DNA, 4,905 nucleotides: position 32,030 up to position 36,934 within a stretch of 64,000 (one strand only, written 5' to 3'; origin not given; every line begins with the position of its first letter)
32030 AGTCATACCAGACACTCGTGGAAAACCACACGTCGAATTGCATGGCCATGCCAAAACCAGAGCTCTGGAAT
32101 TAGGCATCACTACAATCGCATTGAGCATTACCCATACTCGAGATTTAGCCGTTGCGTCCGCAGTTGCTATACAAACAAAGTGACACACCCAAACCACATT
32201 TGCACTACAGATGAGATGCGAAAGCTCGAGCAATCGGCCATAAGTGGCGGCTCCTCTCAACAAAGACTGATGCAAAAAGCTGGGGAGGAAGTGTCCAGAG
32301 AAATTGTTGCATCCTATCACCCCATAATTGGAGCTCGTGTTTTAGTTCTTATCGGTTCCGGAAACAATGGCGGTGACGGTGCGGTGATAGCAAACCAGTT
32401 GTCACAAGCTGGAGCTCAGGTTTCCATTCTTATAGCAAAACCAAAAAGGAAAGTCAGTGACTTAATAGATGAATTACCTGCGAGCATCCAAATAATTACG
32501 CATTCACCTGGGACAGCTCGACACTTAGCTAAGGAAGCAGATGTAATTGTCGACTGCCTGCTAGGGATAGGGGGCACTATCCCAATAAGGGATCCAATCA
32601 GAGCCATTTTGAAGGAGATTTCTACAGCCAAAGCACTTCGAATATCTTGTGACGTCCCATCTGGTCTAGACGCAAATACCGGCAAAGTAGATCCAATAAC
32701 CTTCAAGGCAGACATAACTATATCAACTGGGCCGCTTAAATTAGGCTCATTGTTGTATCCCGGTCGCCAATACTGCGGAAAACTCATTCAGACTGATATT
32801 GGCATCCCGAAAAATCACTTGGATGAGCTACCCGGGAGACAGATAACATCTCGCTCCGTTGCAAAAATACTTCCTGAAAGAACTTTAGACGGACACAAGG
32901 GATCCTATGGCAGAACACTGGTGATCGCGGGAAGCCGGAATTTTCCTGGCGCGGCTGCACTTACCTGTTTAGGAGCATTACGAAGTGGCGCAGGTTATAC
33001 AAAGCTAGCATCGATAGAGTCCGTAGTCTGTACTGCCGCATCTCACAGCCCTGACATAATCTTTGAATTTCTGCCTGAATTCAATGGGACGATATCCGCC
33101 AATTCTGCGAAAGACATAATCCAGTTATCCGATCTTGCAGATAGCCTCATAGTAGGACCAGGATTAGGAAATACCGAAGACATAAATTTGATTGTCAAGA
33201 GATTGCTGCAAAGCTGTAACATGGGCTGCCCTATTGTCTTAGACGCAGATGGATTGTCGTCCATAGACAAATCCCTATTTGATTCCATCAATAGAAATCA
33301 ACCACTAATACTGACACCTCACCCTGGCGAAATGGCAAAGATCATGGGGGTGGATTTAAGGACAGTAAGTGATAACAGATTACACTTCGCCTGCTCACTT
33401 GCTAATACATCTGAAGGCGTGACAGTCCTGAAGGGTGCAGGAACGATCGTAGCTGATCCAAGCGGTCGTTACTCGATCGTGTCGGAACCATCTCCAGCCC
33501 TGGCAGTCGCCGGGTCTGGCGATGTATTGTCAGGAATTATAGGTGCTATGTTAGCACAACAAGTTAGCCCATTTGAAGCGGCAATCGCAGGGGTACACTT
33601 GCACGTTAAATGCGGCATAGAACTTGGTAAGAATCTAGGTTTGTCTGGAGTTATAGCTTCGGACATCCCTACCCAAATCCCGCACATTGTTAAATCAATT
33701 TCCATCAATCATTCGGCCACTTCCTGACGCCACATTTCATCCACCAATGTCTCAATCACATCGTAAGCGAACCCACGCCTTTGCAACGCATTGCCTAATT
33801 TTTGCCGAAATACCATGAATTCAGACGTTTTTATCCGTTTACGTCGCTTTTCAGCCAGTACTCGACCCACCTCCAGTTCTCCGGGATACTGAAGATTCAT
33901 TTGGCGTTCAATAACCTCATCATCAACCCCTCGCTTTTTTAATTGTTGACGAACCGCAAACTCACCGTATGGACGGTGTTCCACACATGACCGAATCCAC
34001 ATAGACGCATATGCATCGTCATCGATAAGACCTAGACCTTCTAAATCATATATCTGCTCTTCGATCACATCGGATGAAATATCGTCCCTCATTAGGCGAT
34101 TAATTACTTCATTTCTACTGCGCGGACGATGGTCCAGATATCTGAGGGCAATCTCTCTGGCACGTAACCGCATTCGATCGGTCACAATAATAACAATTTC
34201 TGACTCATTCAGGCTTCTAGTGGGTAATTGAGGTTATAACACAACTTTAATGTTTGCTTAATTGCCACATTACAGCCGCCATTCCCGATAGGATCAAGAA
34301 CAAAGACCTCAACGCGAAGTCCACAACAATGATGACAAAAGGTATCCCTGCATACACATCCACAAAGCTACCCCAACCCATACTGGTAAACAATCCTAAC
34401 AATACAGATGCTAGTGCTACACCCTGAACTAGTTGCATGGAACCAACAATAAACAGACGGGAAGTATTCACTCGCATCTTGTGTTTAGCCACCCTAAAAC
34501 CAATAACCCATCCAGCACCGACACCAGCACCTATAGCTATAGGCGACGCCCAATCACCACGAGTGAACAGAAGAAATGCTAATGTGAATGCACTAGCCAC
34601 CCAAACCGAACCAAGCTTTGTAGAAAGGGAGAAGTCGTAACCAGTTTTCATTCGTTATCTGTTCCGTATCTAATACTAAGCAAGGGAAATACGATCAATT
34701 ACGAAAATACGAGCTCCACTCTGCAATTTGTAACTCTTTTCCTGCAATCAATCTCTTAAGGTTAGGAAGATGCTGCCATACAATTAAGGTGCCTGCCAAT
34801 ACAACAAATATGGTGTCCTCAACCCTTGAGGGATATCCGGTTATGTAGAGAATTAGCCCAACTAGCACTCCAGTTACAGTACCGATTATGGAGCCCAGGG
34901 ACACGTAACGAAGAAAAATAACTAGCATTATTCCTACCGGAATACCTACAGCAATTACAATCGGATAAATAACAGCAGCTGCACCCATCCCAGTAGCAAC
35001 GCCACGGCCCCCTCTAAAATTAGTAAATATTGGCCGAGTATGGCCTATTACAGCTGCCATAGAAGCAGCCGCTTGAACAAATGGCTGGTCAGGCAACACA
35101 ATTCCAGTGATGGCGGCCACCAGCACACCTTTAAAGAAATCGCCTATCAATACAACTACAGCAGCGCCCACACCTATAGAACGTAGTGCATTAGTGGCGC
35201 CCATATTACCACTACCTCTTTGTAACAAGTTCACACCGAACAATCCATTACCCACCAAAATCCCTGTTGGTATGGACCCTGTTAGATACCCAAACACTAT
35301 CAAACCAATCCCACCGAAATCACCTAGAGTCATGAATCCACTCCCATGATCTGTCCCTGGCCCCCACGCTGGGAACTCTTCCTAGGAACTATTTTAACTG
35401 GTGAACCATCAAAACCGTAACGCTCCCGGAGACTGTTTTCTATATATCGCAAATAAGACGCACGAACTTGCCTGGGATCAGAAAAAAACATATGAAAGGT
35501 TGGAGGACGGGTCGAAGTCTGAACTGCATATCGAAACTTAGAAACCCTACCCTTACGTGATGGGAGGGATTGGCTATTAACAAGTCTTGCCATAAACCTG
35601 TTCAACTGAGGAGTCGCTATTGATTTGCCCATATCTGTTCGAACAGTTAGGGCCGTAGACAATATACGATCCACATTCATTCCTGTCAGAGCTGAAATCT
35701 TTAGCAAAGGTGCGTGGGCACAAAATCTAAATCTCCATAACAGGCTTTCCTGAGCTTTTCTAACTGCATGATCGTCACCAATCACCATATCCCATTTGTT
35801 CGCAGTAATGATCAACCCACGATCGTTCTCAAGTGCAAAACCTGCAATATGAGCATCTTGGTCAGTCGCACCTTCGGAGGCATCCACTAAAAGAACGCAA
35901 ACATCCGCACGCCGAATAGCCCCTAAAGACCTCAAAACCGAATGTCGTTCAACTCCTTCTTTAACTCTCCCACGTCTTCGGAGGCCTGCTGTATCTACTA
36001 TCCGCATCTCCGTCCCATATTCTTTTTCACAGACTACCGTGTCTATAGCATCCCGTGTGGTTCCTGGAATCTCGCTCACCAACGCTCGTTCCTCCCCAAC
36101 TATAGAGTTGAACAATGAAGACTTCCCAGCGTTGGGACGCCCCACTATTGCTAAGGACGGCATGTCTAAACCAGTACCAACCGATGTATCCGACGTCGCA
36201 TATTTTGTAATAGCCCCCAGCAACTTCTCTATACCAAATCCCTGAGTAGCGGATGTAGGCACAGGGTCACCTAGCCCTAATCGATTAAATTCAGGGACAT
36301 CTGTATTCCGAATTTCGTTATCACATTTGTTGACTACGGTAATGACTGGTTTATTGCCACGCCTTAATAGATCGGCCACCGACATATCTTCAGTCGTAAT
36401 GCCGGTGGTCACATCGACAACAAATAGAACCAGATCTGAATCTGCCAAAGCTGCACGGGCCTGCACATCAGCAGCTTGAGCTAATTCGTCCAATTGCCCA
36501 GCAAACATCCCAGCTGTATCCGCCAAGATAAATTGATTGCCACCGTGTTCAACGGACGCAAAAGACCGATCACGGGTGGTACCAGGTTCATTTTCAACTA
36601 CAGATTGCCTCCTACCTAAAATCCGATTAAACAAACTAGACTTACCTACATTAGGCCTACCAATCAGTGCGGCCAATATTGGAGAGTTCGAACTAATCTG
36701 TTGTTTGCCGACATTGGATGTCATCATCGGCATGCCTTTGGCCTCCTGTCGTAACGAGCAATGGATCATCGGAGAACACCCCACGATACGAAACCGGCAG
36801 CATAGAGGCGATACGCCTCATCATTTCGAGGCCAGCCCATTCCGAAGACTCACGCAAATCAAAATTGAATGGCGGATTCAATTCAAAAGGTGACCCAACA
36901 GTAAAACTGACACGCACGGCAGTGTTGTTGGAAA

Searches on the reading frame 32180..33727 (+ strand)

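Call 66: search_protein_families(library=pfam, proteins=[window:32180-33727:+], max_evalue=0.00001)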
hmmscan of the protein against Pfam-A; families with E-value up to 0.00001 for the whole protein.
window:32180-33727:+ (515 aa): 3 families
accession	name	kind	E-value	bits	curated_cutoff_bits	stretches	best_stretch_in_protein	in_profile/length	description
PF01256.23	Carb_kinase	-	8.5e-53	179.7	27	1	247-501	2-241/242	NAD(P)H-hydrate dehydratase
PF03853.21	YjeF_N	-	8.8e-36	123.8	24.9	1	28-189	2-169/169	YjeF-related protein N-terminus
PF02110.20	HK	-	2.8e-06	27.3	27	0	308-479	38-219/247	Hydroxyethylthiazole kinase family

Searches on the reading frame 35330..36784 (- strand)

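Call 66: search_protein_families(library=pfam, proteins=[window:35330-36784:-], max_evalue=0.00001)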
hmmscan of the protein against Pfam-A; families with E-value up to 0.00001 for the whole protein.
window:35330-36784:- (484 aa): 9 families
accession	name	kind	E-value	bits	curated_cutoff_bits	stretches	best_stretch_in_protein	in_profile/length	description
PF01926.29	MMR_HSR1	-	8e-56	187.5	21.9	2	39-153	3-113/113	50S ribosome-binding GTPase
PF14714.11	KH_dom-like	-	5e-25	88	27.3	1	389-468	2-81/81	KH-domain-like of EngA bacterial GTPase enzymes, C-terminal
PF02421.24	FeoB_N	-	5.9e-25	88.1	27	2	38-191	3-155/156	Ferrous iron transport protein B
PF00009.33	GTP_EFTU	-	1.3e-21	77.5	26.5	2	289-379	89-183/188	Elongation factor Tu GTP binding domain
PF04548.22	AIG1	-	5.5e-13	49.2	27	1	40-141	5-108/212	AIG1 family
PF00350.29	Dynamin_N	-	3.9e-12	46.9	27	0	211-244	1-34/168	Dynamin family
PF03193.22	RsgA_GTPase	-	3e-07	30.9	30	0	37-94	108-169/174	RsgA GTPase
PF00071.28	Ras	-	3.3e-06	27.2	21.6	0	211-377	2-155/162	Ras family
PF08477.19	Roc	-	9.1e-06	26.3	27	0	40-155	4-119/119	Ras of Complex, Roc, domain of DAPkinase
